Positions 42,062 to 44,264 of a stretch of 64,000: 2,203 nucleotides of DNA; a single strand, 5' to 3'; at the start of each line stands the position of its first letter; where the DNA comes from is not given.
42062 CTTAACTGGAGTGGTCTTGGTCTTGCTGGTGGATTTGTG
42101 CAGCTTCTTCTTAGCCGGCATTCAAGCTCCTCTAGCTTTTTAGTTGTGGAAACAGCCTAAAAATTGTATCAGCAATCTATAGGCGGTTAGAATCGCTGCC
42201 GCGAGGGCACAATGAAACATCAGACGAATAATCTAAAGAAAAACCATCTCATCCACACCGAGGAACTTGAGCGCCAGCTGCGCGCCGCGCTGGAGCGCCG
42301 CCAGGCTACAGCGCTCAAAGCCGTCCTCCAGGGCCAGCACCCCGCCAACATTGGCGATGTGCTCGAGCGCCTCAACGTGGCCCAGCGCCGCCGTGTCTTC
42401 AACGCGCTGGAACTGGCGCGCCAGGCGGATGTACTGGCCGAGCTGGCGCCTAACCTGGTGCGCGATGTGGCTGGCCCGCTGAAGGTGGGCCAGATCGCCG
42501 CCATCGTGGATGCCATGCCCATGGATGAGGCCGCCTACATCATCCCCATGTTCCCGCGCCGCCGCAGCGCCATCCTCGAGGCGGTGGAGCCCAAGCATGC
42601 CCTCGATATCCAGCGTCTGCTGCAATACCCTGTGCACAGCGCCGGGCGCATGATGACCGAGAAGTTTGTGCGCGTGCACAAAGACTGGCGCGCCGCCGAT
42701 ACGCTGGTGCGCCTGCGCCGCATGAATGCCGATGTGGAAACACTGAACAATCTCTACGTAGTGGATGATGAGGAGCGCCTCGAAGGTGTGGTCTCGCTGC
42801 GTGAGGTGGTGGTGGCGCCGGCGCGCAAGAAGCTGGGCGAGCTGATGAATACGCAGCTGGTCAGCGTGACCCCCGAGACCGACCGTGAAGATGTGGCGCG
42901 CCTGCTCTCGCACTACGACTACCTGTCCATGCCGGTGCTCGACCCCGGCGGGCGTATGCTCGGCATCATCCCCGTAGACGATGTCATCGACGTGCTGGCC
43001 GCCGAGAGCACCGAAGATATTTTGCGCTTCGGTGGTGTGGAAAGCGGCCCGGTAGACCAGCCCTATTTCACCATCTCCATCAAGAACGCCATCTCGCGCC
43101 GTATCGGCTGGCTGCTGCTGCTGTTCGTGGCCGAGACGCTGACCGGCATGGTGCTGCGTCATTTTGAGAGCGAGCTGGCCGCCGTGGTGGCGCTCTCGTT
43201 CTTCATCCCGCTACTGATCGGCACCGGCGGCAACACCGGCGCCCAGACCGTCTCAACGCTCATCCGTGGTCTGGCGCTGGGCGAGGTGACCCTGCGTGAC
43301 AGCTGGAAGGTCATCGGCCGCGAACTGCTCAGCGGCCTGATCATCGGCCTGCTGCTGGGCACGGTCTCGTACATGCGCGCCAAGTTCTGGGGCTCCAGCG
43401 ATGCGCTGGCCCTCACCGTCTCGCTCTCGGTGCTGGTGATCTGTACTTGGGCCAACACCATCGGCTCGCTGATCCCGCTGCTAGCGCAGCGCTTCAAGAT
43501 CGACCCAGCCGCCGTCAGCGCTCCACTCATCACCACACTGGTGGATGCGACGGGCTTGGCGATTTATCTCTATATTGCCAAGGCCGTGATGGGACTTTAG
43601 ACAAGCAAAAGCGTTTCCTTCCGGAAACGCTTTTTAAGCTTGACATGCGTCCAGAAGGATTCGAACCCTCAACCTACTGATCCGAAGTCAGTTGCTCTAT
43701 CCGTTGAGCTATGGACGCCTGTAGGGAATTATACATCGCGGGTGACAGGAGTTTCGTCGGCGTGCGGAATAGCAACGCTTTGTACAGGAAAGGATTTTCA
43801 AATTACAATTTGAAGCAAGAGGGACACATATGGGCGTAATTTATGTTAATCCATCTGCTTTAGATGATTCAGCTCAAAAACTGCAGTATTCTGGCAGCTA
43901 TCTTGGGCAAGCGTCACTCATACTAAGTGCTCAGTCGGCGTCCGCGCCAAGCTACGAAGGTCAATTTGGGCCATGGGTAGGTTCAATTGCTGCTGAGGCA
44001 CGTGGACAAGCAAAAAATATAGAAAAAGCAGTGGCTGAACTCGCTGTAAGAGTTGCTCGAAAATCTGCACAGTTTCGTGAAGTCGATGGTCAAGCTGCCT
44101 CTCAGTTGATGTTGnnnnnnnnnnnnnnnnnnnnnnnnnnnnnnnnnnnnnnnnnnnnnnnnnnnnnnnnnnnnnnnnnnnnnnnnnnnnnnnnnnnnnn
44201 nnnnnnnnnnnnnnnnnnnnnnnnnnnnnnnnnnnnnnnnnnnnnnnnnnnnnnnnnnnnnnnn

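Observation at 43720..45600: AT-rich two-gene islet beside tRNA-Arg: a WXG100/LXG-like membrane protein plus a coupled cytoplasmic partner, with no secretion genes nearby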

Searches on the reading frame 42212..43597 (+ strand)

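Call 93: search_protein_families(library=pfam, proteins=[window:42212-43597:+], max_evalue=0.001)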
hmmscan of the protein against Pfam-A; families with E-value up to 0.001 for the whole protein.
window:42212-43597:+ (462 aa): 3 families
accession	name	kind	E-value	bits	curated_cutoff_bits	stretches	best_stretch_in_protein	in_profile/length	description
PF01769.21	MgtE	-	1.7e-37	128.9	27.6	1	332-455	1-125/125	Divalent cation transporter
PF00571.33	CBS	-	5.6e-18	65.5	24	2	209-263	2-56/57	CBS domain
PF03448.22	MgtE_N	-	1.7e-17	64.3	25.9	1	43-140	2-100/102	MgtE intracellular N domain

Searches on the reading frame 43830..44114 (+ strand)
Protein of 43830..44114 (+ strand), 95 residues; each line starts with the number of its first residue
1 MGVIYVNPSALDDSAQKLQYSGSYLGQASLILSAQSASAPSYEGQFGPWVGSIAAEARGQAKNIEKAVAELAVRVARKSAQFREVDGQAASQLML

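Call 60: find_related_loci(query=A8, collection=metagenome_contigs, flank=10000)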
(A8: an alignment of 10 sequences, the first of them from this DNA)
Query A8 (95 aa) in metagenome_contigs; peptide patterns used: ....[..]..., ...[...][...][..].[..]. (x = any residue, [..] = any of these).
293 stretches matched a pattern; 134 encode a relative of the query (tblastn E <= 1e-3); the best 80 are kept; 80 distinct loci.
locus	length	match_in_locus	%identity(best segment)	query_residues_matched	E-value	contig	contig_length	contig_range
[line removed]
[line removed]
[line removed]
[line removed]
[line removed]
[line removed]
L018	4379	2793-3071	38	1-93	2e-10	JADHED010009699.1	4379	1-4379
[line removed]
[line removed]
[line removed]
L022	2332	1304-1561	35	1-86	5e-10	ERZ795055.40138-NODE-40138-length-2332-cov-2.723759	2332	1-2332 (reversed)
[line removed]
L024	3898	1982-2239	35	1-86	4e-9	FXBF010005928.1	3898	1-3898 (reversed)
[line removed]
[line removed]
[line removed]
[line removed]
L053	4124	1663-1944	31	1-94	6e-8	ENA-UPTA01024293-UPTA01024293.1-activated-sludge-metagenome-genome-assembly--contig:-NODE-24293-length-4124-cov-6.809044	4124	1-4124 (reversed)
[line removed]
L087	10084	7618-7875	27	1-86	3e-6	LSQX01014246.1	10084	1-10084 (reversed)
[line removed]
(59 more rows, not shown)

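Call 63: search_protein_families(library=pfam, proteins=[L012:8682-9947:+, L012:9974-11185:+, L023:9995-11101:+, L023:11343-12542:+, L026:8368-9402:+, L026:9998-11293:+, L053:1663-2661:+, L087:7618-8802:+, L019:2897-4102:+, L019:4151-4996:+], max_evalue=0.01)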
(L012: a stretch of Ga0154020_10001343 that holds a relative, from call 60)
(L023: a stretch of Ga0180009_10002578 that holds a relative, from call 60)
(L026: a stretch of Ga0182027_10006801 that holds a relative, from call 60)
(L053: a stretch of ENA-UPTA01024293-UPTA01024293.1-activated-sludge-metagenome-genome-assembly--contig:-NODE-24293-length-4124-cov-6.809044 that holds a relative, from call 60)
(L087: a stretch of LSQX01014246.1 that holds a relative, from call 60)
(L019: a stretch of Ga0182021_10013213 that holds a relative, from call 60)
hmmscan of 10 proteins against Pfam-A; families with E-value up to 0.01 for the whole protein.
L012:8682-9947:+ (422 aa): 2 families
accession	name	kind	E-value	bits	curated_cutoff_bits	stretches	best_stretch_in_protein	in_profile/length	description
PF13529.12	Peptidase_C39_2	-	1.4e-10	42.4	24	1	251-394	2-143/143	Peptidase_C39 like family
PF06013.18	WXG100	-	0.0014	19.3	27.3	1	9-80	2-74/86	Proteins of 100 residues with WXG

L012:9974-11185:+ (404 aa): 0 families

L023:9995-11101:+ (369 aa): 2 families
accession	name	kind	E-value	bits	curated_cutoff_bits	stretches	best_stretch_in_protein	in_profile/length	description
PF01551.29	Peptidase_M23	-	1.3e-13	51.3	28.7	1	237-315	31-89/96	Peptidase family M23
PF10824.14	T7SS_ESX_EspC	-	0.0066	17.3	23.5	0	2-87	4-93/100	Excreted virulence factor EspC, type VII ESX diderm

L023:11343-12542:+ (400 aa): 1 family
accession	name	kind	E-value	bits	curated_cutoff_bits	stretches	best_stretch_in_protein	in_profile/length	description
PF10824.14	T7SS_ESX_EspC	-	0.00084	20.2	23.5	0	1-91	1-95/100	Excreted virulence factor EspC, type VII ESX diderm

L026:8368-9402:+ (345 aa): 2 families
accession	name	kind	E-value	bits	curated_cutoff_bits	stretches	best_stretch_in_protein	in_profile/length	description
PF05257.22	CHAP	-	3.5e-09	37.5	26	1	216-319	9-81/81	CHAP domain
PF06013.18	WXG100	-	0.0023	18.6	27.3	1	3-85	2-85/86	Proteins of 100 residues with WXG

L026:9998-11293:+ (432 aa): 0 families

L053:1663-2661:+ (333 aa): 2 families
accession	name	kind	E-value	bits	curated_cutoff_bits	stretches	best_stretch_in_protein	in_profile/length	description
PF05257.22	CHAP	-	3.8e-07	30.9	26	1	209-308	3-78/81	CHAP domain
PF10824.14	T7SS_ESX_EspC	-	0.00011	23.1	23.5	1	3-89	4-94/100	Excreted virulence factor EspC, type VII ESX diderm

L087:7618-8802:+ (395 aa): 3 families
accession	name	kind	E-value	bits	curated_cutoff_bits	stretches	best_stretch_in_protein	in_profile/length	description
PF01551.29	Peptidase_M23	-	3.8e-17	62.7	28.7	1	235-339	2-92/96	Peptidase family M23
PF10824.14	T7SS_ESX_EspC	-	1.3e-05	25.9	23.5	1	2-90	3-95/100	Excreted virulence factor EspC, type VII ESX diderm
PF06013.18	WXG100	-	0.00065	20.4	27.3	1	3-87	1-86/86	Proteins of 100 residues with WXG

L019:2897-4102:+ (402 aa): 2 families
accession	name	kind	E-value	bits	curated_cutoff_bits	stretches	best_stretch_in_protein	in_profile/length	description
PF13529.12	Peptidase_C39_2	-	2e-14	54.8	24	1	239-373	2-143/143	Peptidase_C39 like family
PF12385.14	Peptidase_C70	-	3.6e-08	33.9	19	1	238-386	5-137/141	Papain-like cysteine protease AvrRpt2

L019:4151-4996:+ (282 aa): 1 family
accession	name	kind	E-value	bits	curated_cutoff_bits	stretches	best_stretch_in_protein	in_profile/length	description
PF09335.16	VTT_dom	-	0.007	17.3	33.9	1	205-246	6-49/123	VTT domain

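Call 67: search_protein_families(library=pfam, proteins=[L046:2365-6504:-, L012:3359-7438:-, L026:2894-7069:-, L031:1296-5231:-, L089:804-4712:-], max_evalue=0.001)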
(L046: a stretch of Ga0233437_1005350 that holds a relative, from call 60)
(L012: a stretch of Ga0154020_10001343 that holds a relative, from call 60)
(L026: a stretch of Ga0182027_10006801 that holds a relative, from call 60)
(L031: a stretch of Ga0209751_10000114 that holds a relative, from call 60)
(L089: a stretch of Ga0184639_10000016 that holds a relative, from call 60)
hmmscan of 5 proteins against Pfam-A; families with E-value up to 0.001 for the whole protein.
L046:2365-6504:- (1380 aa): 16 families
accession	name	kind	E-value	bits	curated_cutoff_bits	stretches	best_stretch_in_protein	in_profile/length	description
PF01580.24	FtsK_SpoIIIE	-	1.5e-60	204.9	24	3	467-653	29-220/221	FtsK/SpoIIIE family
PF13191.12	AAA_16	-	2.1e-12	48.3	32.6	1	841-967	16-147/167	AAA ATPase domain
PF13401.12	AAA_22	-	3.1e-12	47.4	27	0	846-938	4-91/130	AAA domain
PF05729.18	NACHT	-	1.4e-10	41.7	26.7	0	851-970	4-99/167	NACHT domain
PF25199.1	nSTAND_NTPase5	-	5.6e-10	39.7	34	1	835-876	29-67/145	Novel STAND NTPase 5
PF12846.13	AAA_10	-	2e-07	30.8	27.5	0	611-677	243-308/362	AAA-like domain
PF01637.24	ATPase_2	-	3.9e-07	30.5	33.2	0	850-909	23-69/225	ATPase domain predominantly from Archaea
PF20703.3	nSTAND1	-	8.8e-07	29.3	27.1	0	461-633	18-142/379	Novel STAND NTPase 1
PF24883.2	NPHP3_N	-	1.5e-06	28.9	24.8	1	844-978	19-146/164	Nephrocystin 3, N-terminal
PF13555.12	AAA_29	-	6.6e-06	26.2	27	0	842-866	18-41/61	P-loop containing region of AAA domain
PF01443.25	Viral_helicase1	-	9.6e-06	26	21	0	851-877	2-27/228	Viral superfamily 1 RNA helicase core domain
PF01935.23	DUF87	-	1.9e-05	25.3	23.2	0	850-873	26-49/220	Helicase HerA, central domain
PF00005.33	ABC_tran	-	5.7e-05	24.2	25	0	847-872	11-36/137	ABC transporter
PF13245.12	AAA_19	-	0.00013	22.5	25.1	0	848-899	12-61/134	AAA domain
PF00437.27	T2SSE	-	0.00018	20.7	24.9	0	842-874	137-169/370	Type II/IV secretion system protein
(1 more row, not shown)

L012:3359-7438:- (1360 aa): 7 families
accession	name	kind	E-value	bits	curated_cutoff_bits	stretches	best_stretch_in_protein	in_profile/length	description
PF01580.24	FtsK_SpoIIIE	-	5.4e-59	199.8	24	3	456-641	17-220/221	FtsK/SpoIIIE family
PF13401.12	AAA_22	-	3.4e-09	37.5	27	0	819-946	4-102/130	AAA domain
PF01637.24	ATPase_2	-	2.3e-08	34.6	33.2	1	823-944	23-124/225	ATPase domain predominantly from Archaea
PF05729.18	NACHT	-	6.7e-07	29.7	26.7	0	831-975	11-128/167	NACHT domain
PF13191.12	AAA_16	-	4.5e-06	27.7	32.6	0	816-944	19-148/167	AAA ATPase domain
PF24883.2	NPHP3_N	-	3.3e-05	24.6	24.8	0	819-939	21-135/164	Nephrocystin 3, N-terminal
PF13245.12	AAA_19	-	0.0001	22.9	25.1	0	821-941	12-103/134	AAA domain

L026:2894-7069:- (1392 aa): 20 families
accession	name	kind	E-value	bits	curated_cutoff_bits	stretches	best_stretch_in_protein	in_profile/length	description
PF01580.24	FtsK_SpoIIIE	-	2.4e-69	233.6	24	3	459-642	18-219/221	FtsK/SpoIIIE family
PF13401.12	AAA_22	-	1.9e-11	44.8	27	1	839-923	3-83/130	AAA domain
PF13191.12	AAA_16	-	5.7e-11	43.6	32.6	1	838-922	21-105/167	AAA ATPase domain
PF05729.18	NACHT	-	7.8e-09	36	26.7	0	845-978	4-116/167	NACHT domain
PF13555.12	AAA_29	-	6e-08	32.8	27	0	841-865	23-46/61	P-loop containing region of AAA domain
PF25199.1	nSTAND_NTPase5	-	1.2e-06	28.9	34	0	838-882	38-79/145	Novel STAND NTPase 5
PF13245.12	AAA_19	-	3.7e-06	27.6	25.1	0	843-893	13-61/134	AAA domain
PF01935.23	DUF87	-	4.6e-06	27.3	23.2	0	844-881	26-60/220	Helicase HerA, central domain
PF01637.24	ATPase_2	-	6.7e-06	26.5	33.2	0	844-922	23-85/225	ATPase domain predominantly from Archaea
PF13476.12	AAA_23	-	1e-05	26.7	27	0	842-894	20-68/201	AAA domain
PF00005.33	ABC_tran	-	1.4e-05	26.2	25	0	841-869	11-39/137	ABC transporter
PF06414.18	Zeta_toxin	-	3.9e-05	23.6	22.3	0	845-874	20-49/199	Zeta toxin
PF24883.2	NPHP3_N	-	7.2e-05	23.5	24.8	0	841-893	22-72/164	Nephrocystin 3, N-terminal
PF00910.28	RNA_helicase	-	8.4e-05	23.4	21.5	0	845-877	2-35/105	RNA helicase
PF01443.25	Viral_helicase1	-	0.00024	21.5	21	0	845-875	2-30/228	Viral superfamily 1 RNA helicase core domain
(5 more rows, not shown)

L031:1296-5231:- (1312 aa): 8 families
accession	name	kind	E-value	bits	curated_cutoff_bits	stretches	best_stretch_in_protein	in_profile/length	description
PF00496.27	SBP_bac_5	-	4.1e-75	253.7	32.4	1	853-1229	2-366/368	Bacterial extracellular solute-binding proteins, family 5 Middle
PF00069.31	Pkinase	-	6.3e-50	170.4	31.7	1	43-290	1-258/263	Protein kinase domain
PF07714.23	PK_Tyr_Ser-Thr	-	2.3e-31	109.5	23.1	1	45-284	3-250/258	Protein tyrosine and serine/threonine kinase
PF13191.12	AAA_16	-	1e-22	81.8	32.6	1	321-494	3-167/167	AAA ATPase domain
PF13401.12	AAA_22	-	2.1e-06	28.5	27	1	343-491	6-118/130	AAA domain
PF13424.12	TPR_12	-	3.7e-05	24.3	30.1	1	741-791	20-72/77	Tetratricopeptide repeat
PF14531.12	Kinase-like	-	9.6e-05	22.2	25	1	139-282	148-289/289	Kinase-like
PF03109.22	ABC1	-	0.00038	20.1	22.9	1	116-189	144-220/244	ABC1 atypical kinase-like domain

L089:804-4712:- (1303 aa): 8 families
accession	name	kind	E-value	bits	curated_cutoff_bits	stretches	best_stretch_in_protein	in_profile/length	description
PF00496.27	SBP_bac_5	-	2.6e-72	244.4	32.4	1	850-1220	2-360/368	Bacterial extracellular solute-binding proteins, family 5 Middle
PF00069.31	Pkinase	-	1.4e-50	172.6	31.7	1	13-270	1-253/263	Protein kinase domain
PF07714.23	PK_Tyr_Ser-Thr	-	2.4e-37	129.1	23.1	1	15-270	3-250/258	Protein tyrosine and serine/threonine kinase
PF13191.12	AAA_16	-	1e-26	94.8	32.6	1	306-480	2-165/167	AAA ATPase domain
PF13401.12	AAA_22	-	4.5e-07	30.7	27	1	327-472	4-111/130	AAA domain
PF13424.12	TPR_12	-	1.1e-05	25.9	30.1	1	737-792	19-76/77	Tetratricopeptide repeat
PF03109.22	ABC1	-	2.5e-05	24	22.9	1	81-176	139-221/244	ABC1 atypical kinase-like domain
PF20720.3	nSTAND3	-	8e-05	22.8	27.2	0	327-356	16-45/155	Novel STAND NTPase 3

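Call 78: search_protein_families(library=pfam, proteins=[L046:10692-11495:+, L046:11828-12637:+, L012:11172-12014:+, L012:12133-12969:+, L053:2688-3494:+, L087:8818-9600:+, L019:5934-6737:+, L023:13778-14578:+, L026:11391-12203:+, L057:908-1714:+], max_evalue=1)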
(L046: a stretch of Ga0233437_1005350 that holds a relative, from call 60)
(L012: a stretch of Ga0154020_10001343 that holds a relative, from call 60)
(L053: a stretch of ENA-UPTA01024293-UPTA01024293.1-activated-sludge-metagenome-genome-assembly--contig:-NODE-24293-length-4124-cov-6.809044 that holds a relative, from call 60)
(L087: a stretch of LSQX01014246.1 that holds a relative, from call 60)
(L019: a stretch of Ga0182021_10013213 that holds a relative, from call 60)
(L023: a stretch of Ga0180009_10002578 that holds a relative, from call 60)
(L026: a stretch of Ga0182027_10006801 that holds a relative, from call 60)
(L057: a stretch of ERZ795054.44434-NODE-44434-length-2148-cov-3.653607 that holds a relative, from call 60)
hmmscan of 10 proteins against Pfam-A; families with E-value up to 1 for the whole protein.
L046:10692-11495:+ (268 aa): 0 families

L046:11828-12637:+ (270 aa): 1 family
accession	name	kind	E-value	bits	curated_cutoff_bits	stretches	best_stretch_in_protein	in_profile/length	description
PF14011.11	ESX-1_EspG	-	4e-07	30.3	27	1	19-266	8-244/245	EspG family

L012:11172-12014:+ (281 aa): 1 family
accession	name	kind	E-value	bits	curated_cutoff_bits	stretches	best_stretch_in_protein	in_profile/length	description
PF14011.11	ESX-1_EspG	-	0.036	14.1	27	1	169-276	135-243/245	EspG family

L012:12133-12969:+ (279 aa): 1 family
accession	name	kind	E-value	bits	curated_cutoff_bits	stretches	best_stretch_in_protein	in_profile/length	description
PF14011.11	ESX-1_EspG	-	0.062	13.3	27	1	26-268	1-237/245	EspG family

L053:2688-3494:+ (269 aa): 1 family
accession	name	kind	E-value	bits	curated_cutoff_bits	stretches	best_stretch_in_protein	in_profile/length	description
PF14011.11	ESX-1_EspG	-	1.1e-10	42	27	1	12-259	4-245/245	EspG family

L087:8818-9600:+ (261 aa): 0 families

L019:5934-6737:+ (268 aa): 1 family
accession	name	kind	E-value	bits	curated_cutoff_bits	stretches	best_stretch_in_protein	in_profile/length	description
PF14011.11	ESX-1_EspG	-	0.033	14.2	27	1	43-256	30-236/245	EspG family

L023:13778-14578:+ (267 aa): 1 family
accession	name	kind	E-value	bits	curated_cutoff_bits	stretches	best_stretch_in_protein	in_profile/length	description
PF14011.11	ESX-1_EspG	-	0.0054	16.8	27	1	16-110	3-93/245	EspG family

L026:11391-12203:+ (271 aa): 0 families

L057:908-1714:+ (269 aa): 0 families
